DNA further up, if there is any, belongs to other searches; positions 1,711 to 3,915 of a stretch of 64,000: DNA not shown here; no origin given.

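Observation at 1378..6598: AT-rich five-gene envelope module between polA and tRNA-Leu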

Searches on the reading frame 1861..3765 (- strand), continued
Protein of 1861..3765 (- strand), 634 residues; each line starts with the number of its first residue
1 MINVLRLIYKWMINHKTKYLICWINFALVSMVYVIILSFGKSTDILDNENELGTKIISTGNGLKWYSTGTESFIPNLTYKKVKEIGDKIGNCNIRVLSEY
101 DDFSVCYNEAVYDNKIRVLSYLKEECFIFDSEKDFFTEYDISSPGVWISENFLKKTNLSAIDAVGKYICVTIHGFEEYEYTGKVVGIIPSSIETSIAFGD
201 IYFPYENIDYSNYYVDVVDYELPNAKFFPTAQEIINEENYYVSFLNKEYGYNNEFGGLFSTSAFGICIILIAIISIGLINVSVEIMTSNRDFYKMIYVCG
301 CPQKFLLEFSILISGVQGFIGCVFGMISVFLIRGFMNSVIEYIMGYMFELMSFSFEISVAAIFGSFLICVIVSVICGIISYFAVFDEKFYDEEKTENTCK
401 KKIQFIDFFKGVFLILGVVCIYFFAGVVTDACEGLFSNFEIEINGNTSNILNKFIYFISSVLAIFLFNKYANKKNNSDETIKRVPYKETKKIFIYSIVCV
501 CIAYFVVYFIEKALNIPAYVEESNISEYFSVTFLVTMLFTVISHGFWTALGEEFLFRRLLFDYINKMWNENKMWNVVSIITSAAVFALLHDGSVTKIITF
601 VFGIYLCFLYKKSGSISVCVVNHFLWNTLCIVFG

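Call 70: search_protein_families(library=ncbifam, proteins=[P0152, P0003, P0005, P0006, L025:10521-11504:+, L025:8001-9191:+], max_evalue=0.001)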
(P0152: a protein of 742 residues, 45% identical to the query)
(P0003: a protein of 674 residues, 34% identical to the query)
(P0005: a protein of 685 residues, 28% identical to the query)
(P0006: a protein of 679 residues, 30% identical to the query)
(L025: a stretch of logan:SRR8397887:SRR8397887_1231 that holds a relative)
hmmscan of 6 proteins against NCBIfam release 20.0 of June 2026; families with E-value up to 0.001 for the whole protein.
P0152 (742 aa): 3 families
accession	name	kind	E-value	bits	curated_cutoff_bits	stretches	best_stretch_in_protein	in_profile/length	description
NF041647.1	ABC_perm_CPBP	equivalog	3e-26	92.4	435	1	62-664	59-632/636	ABC transporter permease subunit/CPBP intramembrane protease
NF040589.1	CPBP_Synerg_MrtS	equivalog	2.5e-07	31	130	1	575-662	72-163/170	Synerg-CTERM system glutamic-type intramembrane protease MrtS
NF046050.1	CPBP_fam_MroQ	equivalog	0.00026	20.5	270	1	460-666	11-224/243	intramembrane glutamic endopeptidase MroQ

P0003 (674 aa): 6 families
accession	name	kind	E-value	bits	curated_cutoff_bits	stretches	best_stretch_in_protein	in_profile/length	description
NF041647.1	ABC_perm_CPBP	equivalog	5.8e-24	84.8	435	1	357-615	363-632/636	ABC transporter permease subunit/CPBP intramembrane protease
NF046050.1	CPBP_fam_MroQ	equivalog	1e-08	34.9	270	1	443-615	40-222/243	intramembrane glutamic endopeptidase MroQ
NF040589.1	CPBP_Synerg_MrtS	equivalog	2.3e-07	31.2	130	1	527-611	73-161/170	Synerg-CTERM system glutamic-type intramembrane protease MrtS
NF033192.3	CPBP_JDVT_MrtJ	equivalog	3.2e-07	30.9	75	1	537-613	8-95/98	JDVT-CTERM system glutamic-type intramembrane protease MrtJ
TIGR03008.1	pepcterm_CAAX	equivalog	0.00041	20.3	81.05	1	538-612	128-208/222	CAAX prenyl protease-related protein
NF040914.1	Mrt_core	domain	0.00042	20.3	100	0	538-614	12-102/108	myxosortase family intramembrane protease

P0005 (685 aa): 4 families
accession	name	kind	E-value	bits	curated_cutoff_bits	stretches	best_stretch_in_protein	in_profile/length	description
NF041647.1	ABC_perm_CPBP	equivalog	2.3e-14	53.1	435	1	423-625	426-633/636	ABC transporter permease subunit/CPBP intramembrane protease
NF033192.3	CPBP_JDVT_MrtJ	equivalog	6.1e-10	39.7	75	1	546-624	8-97/98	JDVT-CTERM system glutamic-type intramembrane protease MrtJ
NF040589.1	CPBP_Synerg_MrtS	equivalog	2.6e-07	31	130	1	534-620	71-161/170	Synerg-CTERM system glutamic-type intramembrane protease MrtS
NF040914.1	Mrt_core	domain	1.3e-06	28.4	100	1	546-625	11-104/108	myxosortase family intramembrane protease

P0006 (679 aa): 4 families
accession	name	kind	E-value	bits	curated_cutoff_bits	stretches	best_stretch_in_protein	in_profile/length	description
NF041647.1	ABC_perm_CPBP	equivalog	2.1e-10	40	435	1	482-627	484-633/636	ABC transporter permease subunit/CPBP intramembrane protease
NF033192.3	CPBP_JDVT_MrtJ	equivalog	2e-07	31.6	75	1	542-626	2-97/98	JDVT-CTERM system glutamic-type intramembrane protease MrtJ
NF046050.1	CPBP_fam_MroQ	equivalog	0.00031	20.2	270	1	464-626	57-222/243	intramembrane glutamic endopeptidase MroQ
NF040914.1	Mrt_core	domain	0.00074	19.5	100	0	542-625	5-102/108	myxosortase family intramembrane protease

L025:10521-11504:+ (327 aa): 3 families
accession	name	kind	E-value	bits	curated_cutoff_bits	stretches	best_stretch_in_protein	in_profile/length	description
NF041647.1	ABC_perm_CPBP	equivalog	2.6e-15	56.2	435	1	29-232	437-635/636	ABC transporter permease subunit/CPBP intramembrane protease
NF040589.1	CPBP_Synerg_MrtS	equivalog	1.8e-05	25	130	1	140-227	73-163/170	Synerg-CTERM system glutamic-type intramembrane protease MrtS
NF033192.3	CPBP_JDVT_MrtJ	equivalog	0.00098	19.8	75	0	144-228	2-96/98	JDVT-CTERM system glutamic-type intramembrane protease MrtJ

L025:8001-9191:+ (396 aa): 0 families

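Call 71: search_dna_similar(query=window:1861-3765:-, collection=plasmids, mode=protein, max_evalue=0.00001, max_rows=15)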
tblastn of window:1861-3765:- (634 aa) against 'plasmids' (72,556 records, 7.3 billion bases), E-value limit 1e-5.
No match.

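Call 86: predict_structure(alignment_id=A2)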
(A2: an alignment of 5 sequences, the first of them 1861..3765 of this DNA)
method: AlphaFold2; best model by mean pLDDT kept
length: 634 residues; sequences in the alignment: 5
mean_pLDDT: 62.3   pTM: 0.38
mean pLDDT of the five models: 62.3, 61.2, 57.5, 55.7, 55.5
residues with pLDDT >= 90: 0; 70-90: 241; 50-70: 226; < 50: 167
segments of 3 or more residues with pLDDT < 50: 44-54, 62-74, 131-139, 245-254, 391-450, 470-489, 503-535, 592-594
pLDDT, mean of each block of 10 residues (from residue 1): 68 79 81 73 47 55 40 61 85 67 63 60 62 42 73 79 80 59 80 60 69 73 70 81 50 52 63 74 75 69 67 80 81 72 58 65 71 75 61 43 38 43 43 36 41 54 56 42 45 53 48 39 39 50 62 72 63 66 71 62 84 77 76 59
secondary structure, 60 per line:
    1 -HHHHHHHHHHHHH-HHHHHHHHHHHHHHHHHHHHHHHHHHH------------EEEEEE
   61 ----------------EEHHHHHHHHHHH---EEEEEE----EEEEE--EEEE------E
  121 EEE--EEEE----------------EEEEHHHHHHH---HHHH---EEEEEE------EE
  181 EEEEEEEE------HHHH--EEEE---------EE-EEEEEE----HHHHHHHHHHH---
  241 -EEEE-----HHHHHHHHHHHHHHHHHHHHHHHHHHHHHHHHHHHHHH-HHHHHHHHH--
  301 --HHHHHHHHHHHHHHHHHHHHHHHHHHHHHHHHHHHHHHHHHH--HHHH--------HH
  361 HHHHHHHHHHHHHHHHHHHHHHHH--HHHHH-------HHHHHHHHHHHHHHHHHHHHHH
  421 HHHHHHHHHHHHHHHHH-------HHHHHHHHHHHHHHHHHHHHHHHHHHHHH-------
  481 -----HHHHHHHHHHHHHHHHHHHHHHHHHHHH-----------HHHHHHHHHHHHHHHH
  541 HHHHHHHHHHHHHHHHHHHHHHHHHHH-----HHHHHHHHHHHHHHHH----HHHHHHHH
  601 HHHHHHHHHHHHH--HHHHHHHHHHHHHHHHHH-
elements in order: H2-14 H16-42 E55-60 H79-89 E93-98 E103-107 E110-113 E120-123 E126-129 E146-149 H150-156 H160-163 E167-172 E179-188 H195-198 E201-204 E217-222 H227-237 E242-245 H251-288 H290-298 H303-344 H347-350 H359-384 H387-391 H399-437 H445-473 H486-513 H525-567 H573-588 H593-613 H616-633

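Call 90: fold_search(model_id=the predicted structure, library=pdb)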
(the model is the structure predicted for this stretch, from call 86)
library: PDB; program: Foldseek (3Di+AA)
matches with E <= 10: 161; with E <= 0.001: 35
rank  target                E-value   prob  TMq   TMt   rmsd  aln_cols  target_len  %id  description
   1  5gko_A                1.2e-09  1.00  0.30  0.29  12.7       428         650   13  Crystal structure of tripartite-type ABC transporter, MacB from Acinetobacter baumannii (released 2017-11-15)
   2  7mdx_A                1.3e-09  1.00  0.27  0.40  11.6       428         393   10  LolCDE nucleotide-free (released 2021-08-11)
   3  5xu1_M                1.4e-09  1.00  0.30  0.44  10.6       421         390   14  Structure of a non-canonical ABC transporter from Streptococcus pneumoniae R6 (released 2018-01-24)
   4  5lil_A                1.8e-09  1.00  0.28  0.28  10.4       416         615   15  Structure of Aggregatibacter actinomycetemcomitans MacB bound to ATPyS (P21) (released 2017-11-15)
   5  9o9x_C                2.5e-09  1.00  0.29  0.39  12.1       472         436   15  ytrEF nucleotide-free conformation (released 2025-10-15)
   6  9rld_E                3.4e-09  1.00  0.28  0.40  10.3       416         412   12  LolCDE complex with Lpp lipoprotein (released 2026-01-21)
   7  9rlc_E                4.7e-09  1.00  0.28  0.41  10.2       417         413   11  LolCDE complex with Lpp lipoprotein (released 2026-01-21)
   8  9rld_C                8.3e-09  1.00  0.23  0.34  12.1       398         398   11  LolCDE complex with Lpp lipoprotein (released 2026-01-21)
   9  9xro_E                1.1e-08  1.00  0.26  0.39  10.3       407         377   11  LolCDE in complex with SMT-738_3 (released 2026-03-18)
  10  5xu1_S                1.8e-08  1.00  0.32  0.48   9.9       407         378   13  Structure of a non-canonical ABC transporter from Streptococcus pneumoniae R6 (released 2018-01-24)
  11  7arh_C                2.2e-08  1.00  0.24  0.36  12.2       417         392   12  LolCDE in complex with lipoprotein (released 2021-04-07)
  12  5lil_B                3.7e-08  1.00  0.29  0.30   9.7       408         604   15  Structure of Aggregatibacter actinomycetemcomitans MacB bound to ATPyS (P21) (released 2017-11-15)
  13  9rli_E                5.7e-08  1.00  0.27  0.41  10.8       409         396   10  LolCDEdelta(235-252) complex with Pal lipoprotein (released 2026-01-21)
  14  9xro_C                7.3e-08  1.00  0.22  0.31  12.5       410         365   12  LolCDE in complex with SMT-738_3 (released 2026-03-18)
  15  5nik_J                8.1e-08  1.00  0.31  0.31   9.9       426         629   11  Structure of the MacAB-TolC ABC-type tripartite multidrug efflux pump (released 2017-05-24)
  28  7mdx_B                3.4e-06  1.00  0.28  0.40  10.2       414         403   11  LolCDE nucleotide-free (released 2021-08-11)
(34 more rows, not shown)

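Call 91: search_protein_families(library=padloc, proteins=[window:1861-3765:-], max_evalue=0.001)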
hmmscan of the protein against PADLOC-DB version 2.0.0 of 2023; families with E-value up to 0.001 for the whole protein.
window:1861-3765:- (634 aa): 0 families

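Call 92: find_encoding_contigs(protein=P0008, flank=7000, max_places=2)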
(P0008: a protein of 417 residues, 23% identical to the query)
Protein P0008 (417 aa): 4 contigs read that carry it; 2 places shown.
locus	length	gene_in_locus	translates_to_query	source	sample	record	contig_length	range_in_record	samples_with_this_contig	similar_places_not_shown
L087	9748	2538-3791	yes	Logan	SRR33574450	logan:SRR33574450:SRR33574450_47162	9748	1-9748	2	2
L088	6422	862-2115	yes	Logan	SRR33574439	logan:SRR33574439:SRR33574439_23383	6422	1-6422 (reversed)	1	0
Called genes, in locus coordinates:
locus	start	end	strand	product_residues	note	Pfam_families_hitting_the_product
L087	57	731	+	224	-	-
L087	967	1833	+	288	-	-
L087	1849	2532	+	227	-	PF02463:SMC_N (faint), PF00005:ABC_tran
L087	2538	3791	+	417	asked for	PF02687:FtsX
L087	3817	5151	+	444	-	PF12704:MacB_PCD (weak), PF02687:FtsX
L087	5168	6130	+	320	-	PF02517:Rce1-like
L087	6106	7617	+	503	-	PF25990:Beta-barrel_YknX (weak)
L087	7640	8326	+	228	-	PF02463:SMC_N, PF00005:ABC_tran, PF13304:AAA_21 (weak)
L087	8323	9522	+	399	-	PF12704:MacB_PCD, PF02687:FtsX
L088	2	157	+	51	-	?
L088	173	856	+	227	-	PF02463:SMC_N (faint), PF00005:ABC_tran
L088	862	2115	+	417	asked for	PF02687:FtsX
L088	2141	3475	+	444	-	PF12704:MacB_PCD (weak), PF02687:FtsX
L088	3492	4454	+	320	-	PF02517:Rce1-like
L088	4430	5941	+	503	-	PF25990:Beta-barrel_YknX (weak)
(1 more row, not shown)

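Call 93: find_encoding_contigs(protein=P0010, flank=7000, max_places=2)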
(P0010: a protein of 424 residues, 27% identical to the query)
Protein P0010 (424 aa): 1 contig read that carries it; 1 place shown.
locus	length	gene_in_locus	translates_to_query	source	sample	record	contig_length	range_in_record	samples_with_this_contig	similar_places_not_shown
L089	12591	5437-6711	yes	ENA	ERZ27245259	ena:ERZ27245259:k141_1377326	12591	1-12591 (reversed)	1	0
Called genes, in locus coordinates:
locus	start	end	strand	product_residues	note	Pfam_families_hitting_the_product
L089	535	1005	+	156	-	-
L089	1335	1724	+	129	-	-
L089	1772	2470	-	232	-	-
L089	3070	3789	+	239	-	-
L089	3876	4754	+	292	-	-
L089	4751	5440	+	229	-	PF00005:ABC_tran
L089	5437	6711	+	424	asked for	PF02687:FtsX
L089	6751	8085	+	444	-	PF02687:FtsX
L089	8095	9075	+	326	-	PF02517:Rce1-like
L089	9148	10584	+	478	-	PF25990:Beta-barrel_YknX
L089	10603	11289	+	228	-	PF02463:SMC_N (faint), PF13555:AAA_29 (weak), PF13175:AAA_15 (weak), PF00005:ABC_tran, PF13304:AAA_21 (weak)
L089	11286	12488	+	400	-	PF12704:MacB_PCD, PF02687:FtsX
